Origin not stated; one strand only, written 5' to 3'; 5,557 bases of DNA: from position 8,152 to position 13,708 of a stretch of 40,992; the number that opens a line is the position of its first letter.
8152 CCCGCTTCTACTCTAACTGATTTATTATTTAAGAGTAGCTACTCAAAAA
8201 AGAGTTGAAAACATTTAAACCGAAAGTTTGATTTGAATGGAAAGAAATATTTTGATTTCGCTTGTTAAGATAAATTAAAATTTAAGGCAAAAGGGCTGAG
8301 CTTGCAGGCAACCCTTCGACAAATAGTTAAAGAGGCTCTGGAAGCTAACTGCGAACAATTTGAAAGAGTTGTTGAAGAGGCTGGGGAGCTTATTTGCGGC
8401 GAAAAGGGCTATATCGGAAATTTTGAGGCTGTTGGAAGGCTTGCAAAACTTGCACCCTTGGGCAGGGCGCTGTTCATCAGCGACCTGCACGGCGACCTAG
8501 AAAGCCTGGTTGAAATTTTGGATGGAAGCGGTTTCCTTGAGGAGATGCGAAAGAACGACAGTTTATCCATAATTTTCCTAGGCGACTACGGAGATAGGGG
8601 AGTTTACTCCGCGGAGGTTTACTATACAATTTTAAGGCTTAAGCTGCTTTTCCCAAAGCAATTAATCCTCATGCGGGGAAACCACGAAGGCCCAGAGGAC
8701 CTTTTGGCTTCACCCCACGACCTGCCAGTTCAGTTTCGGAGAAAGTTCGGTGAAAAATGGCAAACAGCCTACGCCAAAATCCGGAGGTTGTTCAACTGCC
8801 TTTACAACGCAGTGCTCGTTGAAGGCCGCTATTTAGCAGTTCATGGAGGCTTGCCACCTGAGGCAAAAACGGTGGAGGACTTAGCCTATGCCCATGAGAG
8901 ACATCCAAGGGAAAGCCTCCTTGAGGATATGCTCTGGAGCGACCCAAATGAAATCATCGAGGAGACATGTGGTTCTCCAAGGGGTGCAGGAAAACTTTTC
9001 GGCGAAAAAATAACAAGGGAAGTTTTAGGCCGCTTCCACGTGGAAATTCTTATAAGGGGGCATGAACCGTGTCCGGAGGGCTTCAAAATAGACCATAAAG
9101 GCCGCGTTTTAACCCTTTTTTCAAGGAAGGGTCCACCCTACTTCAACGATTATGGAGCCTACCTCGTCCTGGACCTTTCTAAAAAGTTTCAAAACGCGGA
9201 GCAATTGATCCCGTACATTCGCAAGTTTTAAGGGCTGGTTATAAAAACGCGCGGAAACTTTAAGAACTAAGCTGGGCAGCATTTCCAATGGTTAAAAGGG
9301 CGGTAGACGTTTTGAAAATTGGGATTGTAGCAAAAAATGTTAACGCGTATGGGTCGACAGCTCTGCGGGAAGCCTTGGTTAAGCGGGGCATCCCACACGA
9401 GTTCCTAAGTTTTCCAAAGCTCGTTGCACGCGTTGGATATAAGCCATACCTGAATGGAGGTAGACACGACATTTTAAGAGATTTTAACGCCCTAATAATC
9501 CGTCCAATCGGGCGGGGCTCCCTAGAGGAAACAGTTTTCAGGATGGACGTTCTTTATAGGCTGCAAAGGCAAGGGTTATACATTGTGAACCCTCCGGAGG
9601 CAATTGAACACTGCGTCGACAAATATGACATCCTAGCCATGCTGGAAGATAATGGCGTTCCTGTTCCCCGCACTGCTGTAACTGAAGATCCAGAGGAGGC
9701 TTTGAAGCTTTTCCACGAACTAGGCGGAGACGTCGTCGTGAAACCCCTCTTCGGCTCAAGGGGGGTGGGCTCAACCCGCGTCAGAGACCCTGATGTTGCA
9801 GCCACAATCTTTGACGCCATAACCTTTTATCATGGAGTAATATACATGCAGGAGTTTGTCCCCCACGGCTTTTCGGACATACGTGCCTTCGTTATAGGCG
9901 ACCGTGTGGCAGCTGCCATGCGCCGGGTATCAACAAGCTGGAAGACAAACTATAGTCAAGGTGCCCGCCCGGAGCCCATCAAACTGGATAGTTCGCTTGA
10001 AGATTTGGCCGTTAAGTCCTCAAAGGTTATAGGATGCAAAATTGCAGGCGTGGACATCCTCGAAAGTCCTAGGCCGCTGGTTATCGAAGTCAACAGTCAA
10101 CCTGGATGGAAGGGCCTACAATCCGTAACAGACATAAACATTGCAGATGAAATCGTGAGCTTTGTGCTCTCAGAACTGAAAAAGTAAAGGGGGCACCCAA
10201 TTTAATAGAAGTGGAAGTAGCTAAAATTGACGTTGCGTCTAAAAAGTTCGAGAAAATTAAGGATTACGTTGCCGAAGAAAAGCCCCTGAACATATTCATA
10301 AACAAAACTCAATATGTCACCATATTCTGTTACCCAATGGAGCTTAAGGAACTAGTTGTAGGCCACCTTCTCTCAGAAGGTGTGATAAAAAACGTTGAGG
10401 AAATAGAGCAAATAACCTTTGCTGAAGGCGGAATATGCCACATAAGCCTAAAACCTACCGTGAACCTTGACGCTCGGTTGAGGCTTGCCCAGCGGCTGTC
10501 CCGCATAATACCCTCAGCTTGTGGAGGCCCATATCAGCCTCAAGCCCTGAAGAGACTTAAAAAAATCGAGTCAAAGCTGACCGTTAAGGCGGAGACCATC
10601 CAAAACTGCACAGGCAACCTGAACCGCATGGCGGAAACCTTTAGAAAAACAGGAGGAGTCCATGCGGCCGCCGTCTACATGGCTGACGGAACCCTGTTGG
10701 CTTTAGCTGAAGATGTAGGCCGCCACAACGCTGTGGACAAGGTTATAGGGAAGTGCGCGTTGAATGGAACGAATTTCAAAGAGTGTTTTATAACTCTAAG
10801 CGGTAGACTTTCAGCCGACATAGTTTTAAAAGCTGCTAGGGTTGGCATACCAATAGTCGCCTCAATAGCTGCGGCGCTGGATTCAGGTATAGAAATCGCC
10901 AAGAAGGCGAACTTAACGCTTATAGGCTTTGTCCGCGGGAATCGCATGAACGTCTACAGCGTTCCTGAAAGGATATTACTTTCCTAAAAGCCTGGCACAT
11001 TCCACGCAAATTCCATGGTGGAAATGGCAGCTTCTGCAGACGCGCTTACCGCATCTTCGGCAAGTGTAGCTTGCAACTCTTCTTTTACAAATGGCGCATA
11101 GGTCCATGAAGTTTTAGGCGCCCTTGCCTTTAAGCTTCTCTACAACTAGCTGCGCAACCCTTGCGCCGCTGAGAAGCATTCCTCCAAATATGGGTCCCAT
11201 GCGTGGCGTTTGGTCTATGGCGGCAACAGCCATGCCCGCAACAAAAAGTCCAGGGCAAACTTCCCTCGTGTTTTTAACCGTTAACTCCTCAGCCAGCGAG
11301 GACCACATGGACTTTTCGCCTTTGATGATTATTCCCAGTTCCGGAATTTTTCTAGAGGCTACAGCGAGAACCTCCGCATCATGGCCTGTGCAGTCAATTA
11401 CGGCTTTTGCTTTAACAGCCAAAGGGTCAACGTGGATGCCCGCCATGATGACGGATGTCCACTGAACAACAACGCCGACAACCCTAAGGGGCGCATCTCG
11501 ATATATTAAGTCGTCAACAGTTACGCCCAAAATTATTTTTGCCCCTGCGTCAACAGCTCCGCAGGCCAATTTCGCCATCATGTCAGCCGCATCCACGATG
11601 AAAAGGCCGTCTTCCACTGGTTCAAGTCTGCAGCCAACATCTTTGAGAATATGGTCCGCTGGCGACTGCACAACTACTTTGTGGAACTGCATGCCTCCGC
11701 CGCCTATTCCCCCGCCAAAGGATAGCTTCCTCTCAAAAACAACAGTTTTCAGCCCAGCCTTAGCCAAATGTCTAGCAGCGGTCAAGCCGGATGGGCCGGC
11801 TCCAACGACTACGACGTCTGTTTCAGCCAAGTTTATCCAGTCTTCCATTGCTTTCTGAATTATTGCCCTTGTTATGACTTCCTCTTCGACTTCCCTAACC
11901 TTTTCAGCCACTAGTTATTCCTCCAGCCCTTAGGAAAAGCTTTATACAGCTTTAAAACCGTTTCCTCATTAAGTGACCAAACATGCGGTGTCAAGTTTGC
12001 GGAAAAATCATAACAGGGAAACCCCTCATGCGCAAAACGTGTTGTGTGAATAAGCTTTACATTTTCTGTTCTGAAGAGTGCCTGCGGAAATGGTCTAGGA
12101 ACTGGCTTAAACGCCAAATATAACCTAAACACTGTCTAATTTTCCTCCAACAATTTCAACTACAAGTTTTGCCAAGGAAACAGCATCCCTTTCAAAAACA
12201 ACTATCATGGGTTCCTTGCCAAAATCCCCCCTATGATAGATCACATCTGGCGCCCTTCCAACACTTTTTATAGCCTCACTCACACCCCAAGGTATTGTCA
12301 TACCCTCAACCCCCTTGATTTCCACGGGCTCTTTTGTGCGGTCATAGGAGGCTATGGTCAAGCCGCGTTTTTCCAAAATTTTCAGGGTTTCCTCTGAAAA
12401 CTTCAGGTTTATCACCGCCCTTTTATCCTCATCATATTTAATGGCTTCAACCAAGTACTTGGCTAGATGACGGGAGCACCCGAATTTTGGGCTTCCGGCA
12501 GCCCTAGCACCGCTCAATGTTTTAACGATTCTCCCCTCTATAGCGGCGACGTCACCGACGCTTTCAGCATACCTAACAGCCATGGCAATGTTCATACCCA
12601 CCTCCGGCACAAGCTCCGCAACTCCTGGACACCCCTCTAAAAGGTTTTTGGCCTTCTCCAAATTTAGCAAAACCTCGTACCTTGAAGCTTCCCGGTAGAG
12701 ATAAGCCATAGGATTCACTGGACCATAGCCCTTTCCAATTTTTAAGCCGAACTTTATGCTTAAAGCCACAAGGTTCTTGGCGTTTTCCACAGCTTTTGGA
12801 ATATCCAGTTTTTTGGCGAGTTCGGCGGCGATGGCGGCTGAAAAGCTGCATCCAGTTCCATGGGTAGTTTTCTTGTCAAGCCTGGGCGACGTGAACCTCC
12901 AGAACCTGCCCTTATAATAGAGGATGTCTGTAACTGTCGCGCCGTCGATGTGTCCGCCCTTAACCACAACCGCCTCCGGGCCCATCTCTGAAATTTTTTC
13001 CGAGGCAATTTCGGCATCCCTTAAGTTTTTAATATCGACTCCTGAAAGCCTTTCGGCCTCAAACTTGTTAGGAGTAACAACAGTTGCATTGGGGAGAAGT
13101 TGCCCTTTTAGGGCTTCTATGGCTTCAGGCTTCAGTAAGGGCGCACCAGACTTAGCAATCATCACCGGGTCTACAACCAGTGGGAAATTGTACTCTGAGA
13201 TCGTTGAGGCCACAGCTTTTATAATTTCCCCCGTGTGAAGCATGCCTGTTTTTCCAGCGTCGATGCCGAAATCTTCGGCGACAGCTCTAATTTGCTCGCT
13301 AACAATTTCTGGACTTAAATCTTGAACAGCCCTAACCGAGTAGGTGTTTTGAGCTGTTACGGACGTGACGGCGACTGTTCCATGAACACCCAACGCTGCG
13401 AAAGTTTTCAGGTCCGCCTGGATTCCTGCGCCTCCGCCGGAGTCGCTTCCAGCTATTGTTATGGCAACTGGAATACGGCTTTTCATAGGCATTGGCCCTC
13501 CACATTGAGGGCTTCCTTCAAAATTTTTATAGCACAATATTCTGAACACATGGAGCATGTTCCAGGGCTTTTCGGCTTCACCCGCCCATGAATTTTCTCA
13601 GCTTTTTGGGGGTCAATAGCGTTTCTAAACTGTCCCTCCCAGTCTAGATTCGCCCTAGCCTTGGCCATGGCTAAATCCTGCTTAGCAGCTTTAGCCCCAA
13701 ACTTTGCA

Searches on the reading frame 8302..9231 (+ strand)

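Call 6: search_protein_families(library=pfam, proteins=[window:8302-9231:+])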
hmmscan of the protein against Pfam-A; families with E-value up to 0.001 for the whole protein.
window:8302-9231:+ (309 aa): 1 family
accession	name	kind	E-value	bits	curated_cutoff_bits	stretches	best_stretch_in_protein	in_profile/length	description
PF00149.33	Metallophos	-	2.3e-25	90.6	21.5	1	55-257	2-190/191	Calcineurin-like phosphoesterase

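Call 7: search_protein_families(library=ncbifam, proteins=[window:8302-9231:+])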
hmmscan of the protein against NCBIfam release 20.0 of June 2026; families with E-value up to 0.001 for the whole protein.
window:8302-9231:+ (309 aa): 0 families

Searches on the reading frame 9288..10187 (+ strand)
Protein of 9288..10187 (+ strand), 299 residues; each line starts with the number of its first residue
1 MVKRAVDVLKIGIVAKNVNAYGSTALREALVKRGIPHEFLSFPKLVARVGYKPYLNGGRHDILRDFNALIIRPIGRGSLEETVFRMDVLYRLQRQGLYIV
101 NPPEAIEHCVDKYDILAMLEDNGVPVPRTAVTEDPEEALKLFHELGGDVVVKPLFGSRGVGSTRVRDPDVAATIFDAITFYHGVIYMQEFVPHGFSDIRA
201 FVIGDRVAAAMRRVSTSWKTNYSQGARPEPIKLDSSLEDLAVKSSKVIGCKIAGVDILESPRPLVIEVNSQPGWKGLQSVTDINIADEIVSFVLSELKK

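Call 6: search_protein_families(library=pfam, proteins=[window:9288-10187:+])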
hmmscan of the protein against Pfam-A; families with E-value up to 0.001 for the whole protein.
window:9288-10187:+ (299 aa): 7 families
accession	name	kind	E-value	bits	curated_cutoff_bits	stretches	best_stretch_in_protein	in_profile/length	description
PF08443.16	RimK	-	6.6e-33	114.3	21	1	111-292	3-187/188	RimK-like ATP-grasp domain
PF02955.21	GSH-S_ATP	-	1.5e-09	37.9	23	1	126-260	12-154/175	Prokaryotic glutathione synthetase, ATP-grasp domain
PF02655.19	ATP-grasp_3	-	1.4e-07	32.2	23.2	1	109-271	1-156/160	ATP-grasp domain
PF14397.11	ATPgrasp_ST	-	2.6e-06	27.3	31.4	0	239-282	220-266/278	Sugar-transfer associated ATP-grasp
PF18030.7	Rimk_N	-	3e-05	24.6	26.4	1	9-106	1-94/94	RimK PreATP-grasp domain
PF02222.28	ATP-grasp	-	0.00017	21.7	27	1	118-193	2-78/179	ATP-grasp domain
PF13549.11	ATP-grasp_5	-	0.00069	19.5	27.6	0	111-152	11-52/221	ATP-grasp domain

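Call 7: search_protein_families(library=ncbifam, proteins=[window:9288-10187:+])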
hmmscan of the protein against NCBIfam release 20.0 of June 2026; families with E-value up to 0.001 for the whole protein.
window:9288-10187:+ (299 aa): 28 families (the best 25 are shown)
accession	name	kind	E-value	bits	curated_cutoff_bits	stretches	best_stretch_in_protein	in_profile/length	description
NF040720.1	MptN_Meth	equivalog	1.7e-77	260.4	350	1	10-293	1-290/291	tetrahydromethanopterin:alpha-L-glutamate ligase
TIGR00768.1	rimK_fam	subfamily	1.2e-64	218.3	143.4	1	10-292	1-275/276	RimK family alpha-L-glutamate ligase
TIGR02144.1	LysX_arch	equivalog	9.2e-54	182.4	275.6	1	92-298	68-280/281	lysine biosynthesis protein LysX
TIGR04356.1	grasp_GAK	hypoth_equivalog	5.3e-32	111.1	300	1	10-297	1-287/287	GAK system ATP-grasp enzyme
NF007764.0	PRK10446.1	equivalog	1.9e-31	109.5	331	1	9-294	1-287/300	30S ribosomal protein S6--L-glutamate ligase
TIGR04443.1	F420_CofF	equivalog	9.8e-30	103.5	300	1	80-294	61-279/283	coenzyme gamma-F420-2:alpha-L-glutamate ligase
TIGR02068.2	cya_phycin_syn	equivalog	4.2e-16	58.1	850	1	105-216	207-317/862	cyanophycin synthetase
NF003573.0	PRK05246.1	equivalog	4.2e-15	55.3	272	1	88-297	101-313/316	glutathione synthase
TIGR01380.1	glut_syn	equivalog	1e-14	54.3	299.05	1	86-293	98-308/312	glutathione synthase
NF010623.0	PRK14016.1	subfamily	2.8e-14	52.2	877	1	110-216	213-318/871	cyanophycin synthetase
NF009110.0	PRK12458.1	subfamily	4.5e-13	48.9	408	1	92-291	116-325/349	glutathione synthetase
TIGR04187.1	GRASP_SAV_5884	subfamily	3.8e-10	39.5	350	1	98-289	110-307/312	ATP-grasp ribosomal peptide maturase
TIGR03103.1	trio_acet_GNAT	equivalog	1.6e-09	36.9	569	1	105-214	291-399/547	N-acetylglutaminylglutamine synthetase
NF002563.0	PRK02186.1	subfamily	6.5e-09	34.6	625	1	101-191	97-188/890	argininosuccinate lyase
NF002378.0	PRK01372.1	subfamily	1.1e-08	34.1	243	1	109-274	98-273/305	D-alanine--D-alanine ligase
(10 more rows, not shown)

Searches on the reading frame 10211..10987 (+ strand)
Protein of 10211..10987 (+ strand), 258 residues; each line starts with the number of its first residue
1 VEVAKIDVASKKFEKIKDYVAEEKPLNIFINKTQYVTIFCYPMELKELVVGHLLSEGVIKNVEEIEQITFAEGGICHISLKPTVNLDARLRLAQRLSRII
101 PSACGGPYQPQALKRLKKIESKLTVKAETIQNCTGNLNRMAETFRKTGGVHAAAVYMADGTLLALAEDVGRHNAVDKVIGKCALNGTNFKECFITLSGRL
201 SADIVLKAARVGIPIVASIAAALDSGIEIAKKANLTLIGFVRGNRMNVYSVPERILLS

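Call 6: search_protein_families(library=pfam, proteins=[window:10211-10987:+])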
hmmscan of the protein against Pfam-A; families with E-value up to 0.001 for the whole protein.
window:10211-10987:+ (258 aa): 1 family
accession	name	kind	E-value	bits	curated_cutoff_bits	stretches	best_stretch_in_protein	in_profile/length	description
PF02634.21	FdhD-NarQ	-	4.3e-73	246.4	27.2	1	21-255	1-236/237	FdhD/NarQ family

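Call 7: search_protein_families(library=ncbifam, proteins=[window:10211-10987:+])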
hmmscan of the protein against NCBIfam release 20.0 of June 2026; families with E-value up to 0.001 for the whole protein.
window:10211-10987:+ (258 aa): 2 families
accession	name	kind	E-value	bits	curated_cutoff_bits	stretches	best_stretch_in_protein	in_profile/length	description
TIGR00129.1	fdhD_narQ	equivalog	1.9e-69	233.7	140.9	1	17-256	2-236/237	formate dehydrogenase accessory sulfurtransferase FdhD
NF001943.0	PRK00724.1-2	equivalog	5.8e-65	219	269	1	9-255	15-272/274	formate dehydrogenase accessory sulfurtransferase FdhD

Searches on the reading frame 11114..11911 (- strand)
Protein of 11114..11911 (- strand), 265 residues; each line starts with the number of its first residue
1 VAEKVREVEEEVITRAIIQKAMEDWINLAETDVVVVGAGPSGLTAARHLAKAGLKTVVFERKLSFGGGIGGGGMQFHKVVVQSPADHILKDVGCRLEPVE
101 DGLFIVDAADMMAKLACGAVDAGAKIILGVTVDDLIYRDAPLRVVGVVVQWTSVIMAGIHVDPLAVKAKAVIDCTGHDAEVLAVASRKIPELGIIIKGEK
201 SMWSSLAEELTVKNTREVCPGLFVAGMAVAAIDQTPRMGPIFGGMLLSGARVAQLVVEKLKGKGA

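Call 6: search_protein_families(library=pfam, proteins=[window:11114-11911:-])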
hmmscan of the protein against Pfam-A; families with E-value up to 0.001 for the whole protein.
window:11114-11911:- (265 aa): 12 families
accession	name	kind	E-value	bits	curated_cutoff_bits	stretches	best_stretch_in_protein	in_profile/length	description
PF01946.23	Thi4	-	2.3e-82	276.2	26.2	1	14-242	1-235/235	Thi4 family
PF01266.30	DAO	-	3.3e-12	47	27.9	1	32-77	1-47/353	FAD dependent oxidoreductase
PF00890.30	FAD_binding_2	-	4.8e-10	39.6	20.4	1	32-69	1-38/414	FAD binding domain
PF12831.13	FAD_oxidored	-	1.3e-09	38.3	27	1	32-185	1-153/416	FAD dependent oxidoreductase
PF13450.12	NAD_binding_8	-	3.2e-08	34.2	21.9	1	35-69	1-35/68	NAD(P)-binding Rossmann-like domain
PF07992.20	Pyr_redox_2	-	3.1e-07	30.6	26.1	1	32-134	2-77/291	Pyridine nucleotide-disulphide oxidoreductase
PF01494.25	FAD_binding_3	-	4.2e-07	30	22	1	30-62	1-33/349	FAD binding domain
PF03486.20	HI0933_like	-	3.1e-06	27.3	50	1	32-75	2-48/244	HI0933-like protein Rossmann domain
PF01134.28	GIDA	-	0.00027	20.6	22.1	1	32-63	1-32/391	Glucose inhibited division protein A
PF13738.12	Pyr_redox_3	-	0.00029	20.6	30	1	34-62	1-30/305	Pyridine nucleotide-disulphide oxidoreductase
PF01593.30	Amino_oxidase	-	0.00039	20.2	19.8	1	41-67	2-28/443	Flavin containing amine oxidoreductase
PF00070.33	Pyr_redox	-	0.00073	20.4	22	0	33-62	2-31/82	Pyridine nucleotide-disulphide oxidoreductase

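Call 7: search_protein_families(library=ncbifam, proteins=[window:11114-11911:-])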
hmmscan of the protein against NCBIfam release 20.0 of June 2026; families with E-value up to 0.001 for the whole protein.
window:11114-11911:- (265 aa): 92 families (the best 25 are shown)
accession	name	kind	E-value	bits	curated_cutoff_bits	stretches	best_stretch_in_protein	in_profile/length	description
TIGR00292.1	TIGR00292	equivalog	4e-100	334.2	148.3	1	11-261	2-254/254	sulfide-dependent adenosine diphosphate thiazole synthase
TIGR02032.1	GG-red-SF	subfamily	4.2e-11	43.1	158.8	1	32-179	2-149/297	geranylgeranyl reductase family protein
NF004829.0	PRK06183.1-3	subfamily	5.2e-08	32.1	390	1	29-62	7-40/520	bifunctional 3-(3-hydroxy-phenyl)propionate/3-hydroxycinnamic acid hydroxylase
TIGR01372.1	soxA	subfamily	5.5e-08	31.1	1164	1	29-70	167-208/996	sarcosine oxidase subunit alpha family protein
TIGR01317.1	GOGAT_sm_gam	subfamily_domain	1e-07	31.2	447.7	1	13-82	119-197/485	glutamate synthase small subunit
TIGR01318.1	gltD_gamma_fam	subfamily_domain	2.4e-07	29.7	482.95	1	26-95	137-207/467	glutamate synthase, small subunit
NF005882.1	PRK07843.1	equivalog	2.9e-07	29.3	788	1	31-73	2-46/547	3-oxosteroid 1-dehydrogenase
NF009410.0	PRK12771.1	subfamily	3.1e-07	29.4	516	1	30-69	138-177/566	NAD(P)-binding protein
NF005560.0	PRK07233.1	equivalog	3.6e-07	29.4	252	1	32-67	2-37/435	hypothetical protein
NF004780.0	PRK06126.1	subfamily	4.4e-07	28.6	445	1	29-62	7-40/552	hypothetical protein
NF041080.1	DGGGPL_reductase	equivalog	4.6e-07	29.1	580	1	32-179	3-157/447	digeranylgeranylglycerophospholipid reductase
NF006593.0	PRK09126.1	equivalog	5.2e-07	28.9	420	1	30-62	4-36/393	5-demethoxyubiquinol-8 5-hydroxylase UbiM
TIGR02023.1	BchP-ChlP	subfamily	6.1e-07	28.8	343.3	1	32-64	2-34/388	geranylgeranyl diphosphate reductase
TIGR01292.1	TRX_reduct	equivalog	1.5e-06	27.3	343.45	1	32-64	2-34/300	thioredoxin-disulfide reductase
TIGR03315.1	Se_ygfK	equivalog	1.5e-06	26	835.3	1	5-69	509-576/1012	putative selenate reductase subunit YgfK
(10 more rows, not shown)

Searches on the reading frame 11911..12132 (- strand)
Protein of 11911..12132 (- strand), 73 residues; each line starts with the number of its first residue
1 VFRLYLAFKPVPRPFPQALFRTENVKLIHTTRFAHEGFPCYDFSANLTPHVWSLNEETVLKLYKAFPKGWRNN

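Call 6: search_protein_families(library=pfam, proteins=[window:11911-12132:-])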
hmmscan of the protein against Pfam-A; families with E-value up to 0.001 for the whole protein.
window:11911-12132:- (73 aa): 0 families

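Call 7: search_protein_families(library=ncbifam, proteins=[window:11911-12132:-])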
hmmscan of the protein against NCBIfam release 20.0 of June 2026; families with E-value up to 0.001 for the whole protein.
window:11911-12132:- (73 aa): 0 families

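Call 48: search_protein_families(library=pfam, proteins=[window:11914-12132:-], max_evalue=10)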
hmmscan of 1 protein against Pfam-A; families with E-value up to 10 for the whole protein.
seq(73 aa): 0 families

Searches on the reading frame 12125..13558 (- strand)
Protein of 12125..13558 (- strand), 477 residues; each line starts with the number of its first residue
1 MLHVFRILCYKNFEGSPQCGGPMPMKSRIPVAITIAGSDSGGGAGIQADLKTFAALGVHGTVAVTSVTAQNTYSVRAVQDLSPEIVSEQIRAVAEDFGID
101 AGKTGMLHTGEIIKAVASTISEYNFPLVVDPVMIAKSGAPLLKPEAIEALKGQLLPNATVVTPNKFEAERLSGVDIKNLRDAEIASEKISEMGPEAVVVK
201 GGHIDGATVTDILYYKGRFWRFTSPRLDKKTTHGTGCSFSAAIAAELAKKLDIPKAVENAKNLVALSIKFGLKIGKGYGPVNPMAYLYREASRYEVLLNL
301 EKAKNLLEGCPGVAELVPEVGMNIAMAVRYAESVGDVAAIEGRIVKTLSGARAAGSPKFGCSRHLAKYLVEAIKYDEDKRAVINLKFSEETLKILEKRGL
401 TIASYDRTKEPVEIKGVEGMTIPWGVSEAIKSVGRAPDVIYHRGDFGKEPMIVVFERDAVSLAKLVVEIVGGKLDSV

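Call 6: search_protein_families(library=pfam, proteins=[window:12125-13558:-])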
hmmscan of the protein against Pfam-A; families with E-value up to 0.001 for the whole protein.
window:12125-13558:- (477 aa): 3 families
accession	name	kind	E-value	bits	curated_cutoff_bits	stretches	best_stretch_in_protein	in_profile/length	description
PF08543.17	Phos_pyr_kin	-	2.2e-95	319.1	27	1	39-282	1-246/246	Phosphomethylpyrimidine kinase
PF10120.14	ThiN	-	6.6e-59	198.7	25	1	299-467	1-164/165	Thiamine-phosphate synthase ThiN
PF00294.29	PfkB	-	3.3e-10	40.2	25.8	1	130-268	162-290/302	pfkB family carbohydrate kinase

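Call 7: search_protein_families(library=ncbifam, proteins=[window:12125-13558:-])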
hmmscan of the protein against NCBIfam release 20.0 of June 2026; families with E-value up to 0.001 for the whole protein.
window:12125-13558:- (477 aa): 16 families
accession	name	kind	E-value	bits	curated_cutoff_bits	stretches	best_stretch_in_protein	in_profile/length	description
NF006346.0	PRK08573.1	equivalog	2.2e-187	623.3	528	1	27-470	2-449/450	bifunctional hydroxymethylpyrimidine kinase/phosphomethylpyrimidine kinase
TIGR00097.1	HMP-P_kinase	equivalog_domain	3.1e-100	334.6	204.95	1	32-283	1-253/254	bifunctional hydroxymethylpyrimidine kinase/phosphomethylpyrimidine kinase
NF011301.0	PRK14713.1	equivalog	1.7e-67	228.5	512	1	26-292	18-288/534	bifunctional hydroxymethylpyrimidine kinase/phosphomethylpyrimidine kinase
NF009077.0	PRK12412.1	equivalog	5.2e-67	226.1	385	1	30-287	4-265/274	pyridoxine/pyridoxal/pyridoxamine kinase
NF009259.0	PRK12616.1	equivalog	3e-57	194.3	390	1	32-283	6-262/270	bifunctional hydroxymethylpyrimidine kinase/phosphomethylpyrimidine kinase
NF007070.0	PRK09517.1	equivalog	1.7e-53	182.1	761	1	29-285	241-501/755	multifunctional thiamine-phosphate pyrophosphorylase/synthase/phosphomethylpyrimidine kinase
NF009078.0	PRK12413.1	equivalog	1.4e-43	149.4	225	1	33-269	7-241/253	bifunctional hydroxymethylpyrimidine kinase/phosphomethylpyrimidine kinase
NF004398.0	PRK05756.1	equivalog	2.2e-17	63.3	292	1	104-264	84-250/287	pyridoxal kinase PdxY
NF005491.0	PRK07105.1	equivalog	5.5e-17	62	231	1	95-274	73-260/286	pyridoxamine kinase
TIGR00687.1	pyridox_kin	equivalog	1.1e-13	51.3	144.5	1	126-267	108-254/288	pyridoxal kinase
TIGR02152.1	D_ribokin_bact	equivalog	1e-12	48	299.65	1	141-269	158-282/298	ribokinase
NF006034.0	PRK08176.1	equivalog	1.3e-11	44.3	342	1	89-265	88-261/283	pyridoxine/pyridoxal/pyridoxamine kinase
TIGR03168.1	1-PFK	subfamily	1.4e-09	37.4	216.4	1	148-261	167-275/305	hexose kinase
NF008353.0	PRK11142.1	equivalog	4.8e-09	36.1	341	1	141-268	162-284/307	ribokinase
TIGR03828.1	pfkB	equivalog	2.9e-07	29.8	292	1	148-261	167-275/305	1-phosphofructokinase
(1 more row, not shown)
